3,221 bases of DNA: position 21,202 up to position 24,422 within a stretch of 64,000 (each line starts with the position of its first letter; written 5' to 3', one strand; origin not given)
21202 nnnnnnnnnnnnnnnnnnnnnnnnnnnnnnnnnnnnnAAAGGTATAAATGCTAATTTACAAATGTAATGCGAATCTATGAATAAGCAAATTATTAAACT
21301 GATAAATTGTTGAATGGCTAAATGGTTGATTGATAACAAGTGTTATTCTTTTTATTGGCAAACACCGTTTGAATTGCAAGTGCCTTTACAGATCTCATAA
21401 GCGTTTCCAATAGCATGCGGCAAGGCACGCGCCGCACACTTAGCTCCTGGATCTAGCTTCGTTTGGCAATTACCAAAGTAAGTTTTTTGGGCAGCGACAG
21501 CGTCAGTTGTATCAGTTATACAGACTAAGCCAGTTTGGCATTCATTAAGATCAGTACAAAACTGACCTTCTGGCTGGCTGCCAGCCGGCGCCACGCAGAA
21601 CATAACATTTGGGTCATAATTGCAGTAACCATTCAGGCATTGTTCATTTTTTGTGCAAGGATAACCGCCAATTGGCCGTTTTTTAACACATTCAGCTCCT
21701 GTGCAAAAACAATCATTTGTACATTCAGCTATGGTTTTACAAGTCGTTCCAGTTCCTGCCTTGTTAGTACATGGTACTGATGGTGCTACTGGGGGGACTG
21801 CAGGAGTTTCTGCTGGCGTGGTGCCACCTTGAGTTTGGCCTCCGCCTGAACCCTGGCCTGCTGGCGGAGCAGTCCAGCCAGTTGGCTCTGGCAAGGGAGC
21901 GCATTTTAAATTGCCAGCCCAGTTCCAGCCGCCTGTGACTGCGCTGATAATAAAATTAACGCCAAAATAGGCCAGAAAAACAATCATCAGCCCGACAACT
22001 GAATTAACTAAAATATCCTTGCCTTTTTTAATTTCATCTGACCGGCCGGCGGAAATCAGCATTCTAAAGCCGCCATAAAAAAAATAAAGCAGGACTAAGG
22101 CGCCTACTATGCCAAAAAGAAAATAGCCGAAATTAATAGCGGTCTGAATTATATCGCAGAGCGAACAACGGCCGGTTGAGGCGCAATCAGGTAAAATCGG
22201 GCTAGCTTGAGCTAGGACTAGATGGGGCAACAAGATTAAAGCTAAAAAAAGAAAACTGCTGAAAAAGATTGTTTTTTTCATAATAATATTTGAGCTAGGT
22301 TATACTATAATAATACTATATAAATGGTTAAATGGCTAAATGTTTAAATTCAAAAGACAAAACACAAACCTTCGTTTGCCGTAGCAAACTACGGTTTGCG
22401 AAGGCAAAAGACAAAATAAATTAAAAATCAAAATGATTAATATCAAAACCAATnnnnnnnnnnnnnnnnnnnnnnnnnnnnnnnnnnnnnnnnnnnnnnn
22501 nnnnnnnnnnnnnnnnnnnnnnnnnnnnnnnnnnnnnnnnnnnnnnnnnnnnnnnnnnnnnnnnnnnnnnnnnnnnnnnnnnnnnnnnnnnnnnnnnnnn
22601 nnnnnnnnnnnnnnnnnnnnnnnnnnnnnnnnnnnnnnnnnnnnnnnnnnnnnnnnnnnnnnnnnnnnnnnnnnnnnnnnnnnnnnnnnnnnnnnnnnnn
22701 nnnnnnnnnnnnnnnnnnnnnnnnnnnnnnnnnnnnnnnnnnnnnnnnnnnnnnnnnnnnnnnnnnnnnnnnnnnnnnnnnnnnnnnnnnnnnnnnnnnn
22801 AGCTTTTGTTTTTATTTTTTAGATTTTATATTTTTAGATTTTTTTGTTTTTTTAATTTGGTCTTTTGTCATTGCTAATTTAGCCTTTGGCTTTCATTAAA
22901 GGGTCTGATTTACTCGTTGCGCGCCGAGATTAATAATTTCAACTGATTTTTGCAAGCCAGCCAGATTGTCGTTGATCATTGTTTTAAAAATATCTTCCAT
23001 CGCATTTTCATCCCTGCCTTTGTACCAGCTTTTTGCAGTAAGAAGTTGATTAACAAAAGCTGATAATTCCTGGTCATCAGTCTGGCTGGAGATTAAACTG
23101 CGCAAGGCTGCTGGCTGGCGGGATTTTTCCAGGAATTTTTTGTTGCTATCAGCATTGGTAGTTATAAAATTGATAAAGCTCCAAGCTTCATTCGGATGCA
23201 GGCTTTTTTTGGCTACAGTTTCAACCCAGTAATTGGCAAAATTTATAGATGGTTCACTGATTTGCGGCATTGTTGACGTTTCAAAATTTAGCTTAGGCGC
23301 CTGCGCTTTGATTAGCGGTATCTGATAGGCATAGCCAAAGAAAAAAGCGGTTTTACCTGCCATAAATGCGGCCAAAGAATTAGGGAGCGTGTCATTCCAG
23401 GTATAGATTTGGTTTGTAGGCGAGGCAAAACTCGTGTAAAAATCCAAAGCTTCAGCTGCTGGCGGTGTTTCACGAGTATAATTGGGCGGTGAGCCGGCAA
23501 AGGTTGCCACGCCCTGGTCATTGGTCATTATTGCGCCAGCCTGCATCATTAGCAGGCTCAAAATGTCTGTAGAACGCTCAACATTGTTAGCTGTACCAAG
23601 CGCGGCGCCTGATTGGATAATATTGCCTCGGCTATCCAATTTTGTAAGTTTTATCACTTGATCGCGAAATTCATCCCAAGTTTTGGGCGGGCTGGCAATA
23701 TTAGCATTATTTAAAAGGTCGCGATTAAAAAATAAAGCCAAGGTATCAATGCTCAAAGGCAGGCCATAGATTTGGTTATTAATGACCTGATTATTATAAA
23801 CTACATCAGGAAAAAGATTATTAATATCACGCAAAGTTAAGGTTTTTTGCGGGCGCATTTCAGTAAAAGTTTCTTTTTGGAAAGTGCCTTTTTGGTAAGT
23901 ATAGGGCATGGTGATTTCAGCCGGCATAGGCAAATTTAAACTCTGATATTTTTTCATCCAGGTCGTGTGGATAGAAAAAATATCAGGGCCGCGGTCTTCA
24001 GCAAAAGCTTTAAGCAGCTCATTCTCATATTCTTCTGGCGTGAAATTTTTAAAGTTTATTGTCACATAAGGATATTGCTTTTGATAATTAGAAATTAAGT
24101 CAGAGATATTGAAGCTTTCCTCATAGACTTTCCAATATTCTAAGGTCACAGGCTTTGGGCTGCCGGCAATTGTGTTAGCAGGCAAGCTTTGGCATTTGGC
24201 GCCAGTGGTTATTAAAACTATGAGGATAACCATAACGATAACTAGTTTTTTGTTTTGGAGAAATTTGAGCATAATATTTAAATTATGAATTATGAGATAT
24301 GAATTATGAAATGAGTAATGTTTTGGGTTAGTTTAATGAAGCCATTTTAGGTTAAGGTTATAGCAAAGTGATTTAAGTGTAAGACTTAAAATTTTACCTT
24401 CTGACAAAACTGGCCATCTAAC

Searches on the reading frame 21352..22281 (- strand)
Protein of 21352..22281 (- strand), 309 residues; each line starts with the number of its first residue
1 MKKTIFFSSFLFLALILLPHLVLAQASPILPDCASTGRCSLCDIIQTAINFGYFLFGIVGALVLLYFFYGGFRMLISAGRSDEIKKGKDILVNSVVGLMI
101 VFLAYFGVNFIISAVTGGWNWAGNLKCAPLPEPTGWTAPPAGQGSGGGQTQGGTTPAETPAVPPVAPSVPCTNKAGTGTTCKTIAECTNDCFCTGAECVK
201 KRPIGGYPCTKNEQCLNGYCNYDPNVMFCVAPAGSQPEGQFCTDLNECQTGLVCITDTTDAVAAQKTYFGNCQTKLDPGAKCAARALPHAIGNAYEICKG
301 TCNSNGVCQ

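Call 43: search_protein_families(library=pfam, proteins=[window:21352-22281:-], max_evalue=0.001)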
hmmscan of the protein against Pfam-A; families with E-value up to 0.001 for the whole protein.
window:21352-22281:- (309 aa): 1 family
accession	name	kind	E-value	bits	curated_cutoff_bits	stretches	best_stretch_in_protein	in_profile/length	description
PF18895.5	T4SS_pilin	-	6.7e-10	39.4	26.6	1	45-106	5-66/71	Type IV secretion system pilin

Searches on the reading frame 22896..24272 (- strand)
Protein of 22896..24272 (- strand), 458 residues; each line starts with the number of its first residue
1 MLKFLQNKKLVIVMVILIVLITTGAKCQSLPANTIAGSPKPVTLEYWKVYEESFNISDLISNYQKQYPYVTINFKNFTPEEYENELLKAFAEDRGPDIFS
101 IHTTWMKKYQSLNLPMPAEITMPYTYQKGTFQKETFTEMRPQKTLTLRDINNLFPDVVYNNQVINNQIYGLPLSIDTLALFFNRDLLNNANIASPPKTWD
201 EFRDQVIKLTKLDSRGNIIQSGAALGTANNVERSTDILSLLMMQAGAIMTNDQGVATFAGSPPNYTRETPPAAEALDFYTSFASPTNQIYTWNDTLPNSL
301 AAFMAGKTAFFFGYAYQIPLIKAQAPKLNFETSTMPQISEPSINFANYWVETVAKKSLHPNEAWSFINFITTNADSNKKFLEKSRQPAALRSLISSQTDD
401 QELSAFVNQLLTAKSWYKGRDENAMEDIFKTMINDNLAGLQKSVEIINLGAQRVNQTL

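Call 43: search_protein_families(library=pfam, proteins=[window:22896-24272:-], max_evalue=0.001)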
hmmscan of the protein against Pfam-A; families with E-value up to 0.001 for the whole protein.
window:22896-24272:- (458 aa): 1 family
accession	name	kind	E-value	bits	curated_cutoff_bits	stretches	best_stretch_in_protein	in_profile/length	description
PF01547.30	SBP_bac_1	-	6.1e-20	72.9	26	1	59-374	13-304/307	Bacterial extracellular solute-binding protein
